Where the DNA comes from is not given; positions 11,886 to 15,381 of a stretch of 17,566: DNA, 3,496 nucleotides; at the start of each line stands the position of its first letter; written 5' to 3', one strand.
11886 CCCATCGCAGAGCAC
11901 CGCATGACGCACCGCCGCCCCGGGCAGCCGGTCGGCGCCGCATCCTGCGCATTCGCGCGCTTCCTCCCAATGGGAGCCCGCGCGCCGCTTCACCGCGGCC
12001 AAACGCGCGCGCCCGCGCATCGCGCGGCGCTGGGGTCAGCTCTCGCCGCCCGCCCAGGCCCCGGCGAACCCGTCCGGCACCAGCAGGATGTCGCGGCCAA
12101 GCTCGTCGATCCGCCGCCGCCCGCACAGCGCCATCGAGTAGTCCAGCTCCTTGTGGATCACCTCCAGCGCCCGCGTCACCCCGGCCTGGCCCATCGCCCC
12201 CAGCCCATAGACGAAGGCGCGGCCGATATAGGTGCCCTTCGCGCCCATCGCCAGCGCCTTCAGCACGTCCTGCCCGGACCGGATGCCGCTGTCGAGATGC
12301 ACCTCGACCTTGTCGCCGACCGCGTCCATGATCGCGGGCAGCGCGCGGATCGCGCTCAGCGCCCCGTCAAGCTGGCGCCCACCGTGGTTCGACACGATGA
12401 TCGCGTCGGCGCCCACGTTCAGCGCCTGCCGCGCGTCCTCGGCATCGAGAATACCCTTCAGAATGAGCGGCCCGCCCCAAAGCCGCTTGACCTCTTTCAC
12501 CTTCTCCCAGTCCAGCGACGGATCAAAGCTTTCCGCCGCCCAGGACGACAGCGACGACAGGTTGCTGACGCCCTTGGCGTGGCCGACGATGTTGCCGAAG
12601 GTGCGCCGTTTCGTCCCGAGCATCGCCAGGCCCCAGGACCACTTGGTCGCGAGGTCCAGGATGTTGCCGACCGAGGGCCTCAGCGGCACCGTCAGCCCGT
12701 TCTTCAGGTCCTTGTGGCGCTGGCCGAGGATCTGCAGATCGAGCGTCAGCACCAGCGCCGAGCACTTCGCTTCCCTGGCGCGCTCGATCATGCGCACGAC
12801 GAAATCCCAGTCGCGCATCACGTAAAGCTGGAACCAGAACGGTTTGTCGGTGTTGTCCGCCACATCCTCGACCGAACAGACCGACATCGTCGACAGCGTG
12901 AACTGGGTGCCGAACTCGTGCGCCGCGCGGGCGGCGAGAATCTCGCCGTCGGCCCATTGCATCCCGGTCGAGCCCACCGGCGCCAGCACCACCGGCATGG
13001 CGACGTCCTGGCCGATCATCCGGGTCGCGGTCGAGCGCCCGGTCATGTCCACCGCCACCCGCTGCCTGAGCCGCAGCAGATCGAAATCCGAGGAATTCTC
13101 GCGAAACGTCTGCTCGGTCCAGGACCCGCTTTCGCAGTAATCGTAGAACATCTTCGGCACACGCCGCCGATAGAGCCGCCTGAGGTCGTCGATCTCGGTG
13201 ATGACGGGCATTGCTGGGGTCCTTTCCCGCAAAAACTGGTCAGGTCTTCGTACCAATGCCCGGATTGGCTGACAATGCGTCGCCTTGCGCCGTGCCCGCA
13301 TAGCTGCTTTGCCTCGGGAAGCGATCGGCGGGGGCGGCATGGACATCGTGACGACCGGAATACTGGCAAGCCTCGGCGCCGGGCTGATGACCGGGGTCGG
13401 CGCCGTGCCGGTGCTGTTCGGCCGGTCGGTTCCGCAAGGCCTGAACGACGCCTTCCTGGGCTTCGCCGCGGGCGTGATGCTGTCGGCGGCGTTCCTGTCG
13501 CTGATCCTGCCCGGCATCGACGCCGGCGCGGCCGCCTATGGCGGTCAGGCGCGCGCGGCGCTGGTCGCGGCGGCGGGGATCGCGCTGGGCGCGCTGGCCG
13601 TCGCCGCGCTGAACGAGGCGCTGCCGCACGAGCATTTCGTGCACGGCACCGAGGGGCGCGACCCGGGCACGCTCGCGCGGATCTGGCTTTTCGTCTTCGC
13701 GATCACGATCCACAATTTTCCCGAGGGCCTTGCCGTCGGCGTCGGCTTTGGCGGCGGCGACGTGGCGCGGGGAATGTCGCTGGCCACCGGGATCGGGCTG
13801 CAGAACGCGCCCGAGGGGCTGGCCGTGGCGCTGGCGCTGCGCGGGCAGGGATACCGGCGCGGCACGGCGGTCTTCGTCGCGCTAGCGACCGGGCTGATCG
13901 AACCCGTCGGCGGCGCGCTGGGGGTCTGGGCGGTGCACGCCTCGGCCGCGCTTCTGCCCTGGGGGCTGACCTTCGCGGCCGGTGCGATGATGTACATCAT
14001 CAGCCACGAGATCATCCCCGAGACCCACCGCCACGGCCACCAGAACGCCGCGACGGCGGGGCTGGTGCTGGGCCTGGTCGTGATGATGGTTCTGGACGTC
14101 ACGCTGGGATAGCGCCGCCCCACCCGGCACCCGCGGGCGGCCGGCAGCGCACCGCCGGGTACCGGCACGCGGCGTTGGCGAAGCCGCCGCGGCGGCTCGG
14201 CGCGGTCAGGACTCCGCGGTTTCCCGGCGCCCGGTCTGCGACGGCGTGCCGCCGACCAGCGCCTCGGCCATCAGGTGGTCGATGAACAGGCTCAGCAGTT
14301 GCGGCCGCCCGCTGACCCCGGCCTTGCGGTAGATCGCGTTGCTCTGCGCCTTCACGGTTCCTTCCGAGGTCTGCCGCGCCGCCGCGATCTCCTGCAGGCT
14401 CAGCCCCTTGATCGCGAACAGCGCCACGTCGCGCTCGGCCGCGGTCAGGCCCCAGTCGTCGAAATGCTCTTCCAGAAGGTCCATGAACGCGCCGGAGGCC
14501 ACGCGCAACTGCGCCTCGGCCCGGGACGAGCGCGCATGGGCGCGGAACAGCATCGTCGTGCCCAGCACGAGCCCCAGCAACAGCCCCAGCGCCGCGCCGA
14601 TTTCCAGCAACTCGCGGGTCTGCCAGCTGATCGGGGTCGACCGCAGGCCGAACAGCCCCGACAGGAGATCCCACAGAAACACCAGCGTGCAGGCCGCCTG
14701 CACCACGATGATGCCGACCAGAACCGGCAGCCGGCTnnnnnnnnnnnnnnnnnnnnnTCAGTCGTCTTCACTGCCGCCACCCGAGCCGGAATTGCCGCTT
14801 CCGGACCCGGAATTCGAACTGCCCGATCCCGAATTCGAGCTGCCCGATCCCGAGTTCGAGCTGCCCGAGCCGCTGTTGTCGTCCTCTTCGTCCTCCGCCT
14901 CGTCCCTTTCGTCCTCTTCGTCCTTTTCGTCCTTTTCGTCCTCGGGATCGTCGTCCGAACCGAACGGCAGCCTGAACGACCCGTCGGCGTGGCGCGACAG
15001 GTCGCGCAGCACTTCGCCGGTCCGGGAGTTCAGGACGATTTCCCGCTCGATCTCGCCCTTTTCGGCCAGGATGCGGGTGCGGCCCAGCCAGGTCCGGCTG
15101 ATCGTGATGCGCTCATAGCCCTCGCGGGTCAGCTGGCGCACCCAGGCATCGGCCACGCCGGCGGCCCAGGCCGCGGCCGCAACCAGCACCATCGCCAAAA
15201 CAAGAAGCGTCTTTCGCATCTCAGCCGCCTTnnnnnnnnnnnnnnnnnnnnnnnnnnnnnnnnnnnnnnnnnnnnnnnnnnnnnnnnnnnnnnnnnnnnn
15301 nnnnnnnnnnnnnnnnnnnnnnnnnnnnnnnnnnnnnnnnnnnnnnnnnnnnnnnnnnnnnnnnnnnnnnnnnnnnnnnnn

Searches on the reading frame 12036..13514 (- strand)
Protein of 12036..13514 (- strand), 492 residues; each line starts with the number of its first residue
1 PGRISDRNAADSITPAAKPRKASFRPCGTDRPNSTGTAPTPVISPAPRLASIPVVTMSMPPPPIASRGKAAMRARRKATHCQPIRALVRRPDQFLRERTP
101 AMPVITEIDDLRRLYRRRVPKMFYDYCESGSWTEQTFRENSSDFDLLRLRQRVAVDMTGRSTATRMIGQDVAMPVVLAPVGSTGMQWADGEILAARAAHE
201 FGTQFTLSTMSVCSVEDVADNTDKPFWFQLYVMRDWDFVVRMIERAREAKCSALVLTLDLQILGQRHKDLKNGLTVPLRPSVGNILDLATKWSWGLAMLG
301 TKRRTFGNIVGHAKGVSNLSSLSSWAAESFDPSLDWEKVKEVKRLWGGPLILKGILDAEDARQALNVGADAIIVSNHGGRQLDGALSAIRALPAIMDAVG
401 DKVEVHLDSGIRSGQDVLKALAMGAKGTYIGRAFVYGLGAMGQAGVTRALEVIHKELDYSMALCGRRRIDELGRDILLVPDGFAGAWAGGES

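Call 36: search_protein_families(library=pfam, proteins=[window:12036-13514:-], max_evalue=0.001)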
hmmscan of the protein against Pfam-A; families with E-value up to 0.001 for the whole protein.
window:12036-13514:- (492 aa): 3 families
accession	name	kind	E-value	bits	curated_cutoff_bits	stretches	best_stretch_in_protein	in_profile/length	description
PF01070.24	FMN_dh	-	1.9e-129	432.1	24.9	1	116-477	2-348/350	FMN-dependent dehydrogenase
PF03060.21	NMO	-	2.1e-05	24.5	28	1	351-436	139-227/331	Nitronate monooxygenase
PF01645.23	Glu_synthase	-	7.5e-05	22.5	20.4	1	395-439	268-312/369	Conserved region in glutamate synthase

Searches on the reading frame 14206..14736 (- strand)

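Call 36: search_protein_families(library=pfam, proteins=[window:14206-14736:-], max_evalue=0.001)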
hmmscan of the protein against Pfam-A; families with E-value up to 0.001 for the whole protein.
window:14206-14736:- (176 aa): 1 family
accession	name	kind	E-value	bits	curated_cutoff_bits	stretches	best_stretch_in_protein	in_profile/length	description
PF00196.25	GerE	-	1.4e-06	28.2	23.5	1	97-149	3-55/57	Bacterial regulatory proteins, luxR family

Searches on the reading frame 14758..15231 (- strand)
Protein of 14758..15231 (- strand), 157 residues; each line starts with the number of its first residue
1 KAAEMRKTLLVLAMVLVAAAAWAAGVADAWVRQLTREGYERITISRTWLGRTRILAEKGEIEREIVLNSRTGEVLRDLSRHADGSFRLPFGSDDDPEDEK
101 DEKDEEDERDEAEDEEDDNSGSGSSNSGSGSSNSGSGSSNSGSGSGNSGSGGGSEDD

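Call 36: search_protein_families(library=pfam, proteins=[window:14758-15231:-], max_evalue=0.001)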
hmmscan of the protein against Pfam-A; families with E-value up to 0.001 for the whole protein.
window:14758-15231:- (157 aa): 1 family
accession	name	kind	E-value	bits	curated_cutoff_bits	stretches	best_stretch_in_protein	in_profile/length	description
PF10446.14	DUF2457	-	4.4e-05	23.3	30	1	27-134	12-99/467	Protein of unknown function (DUF2457)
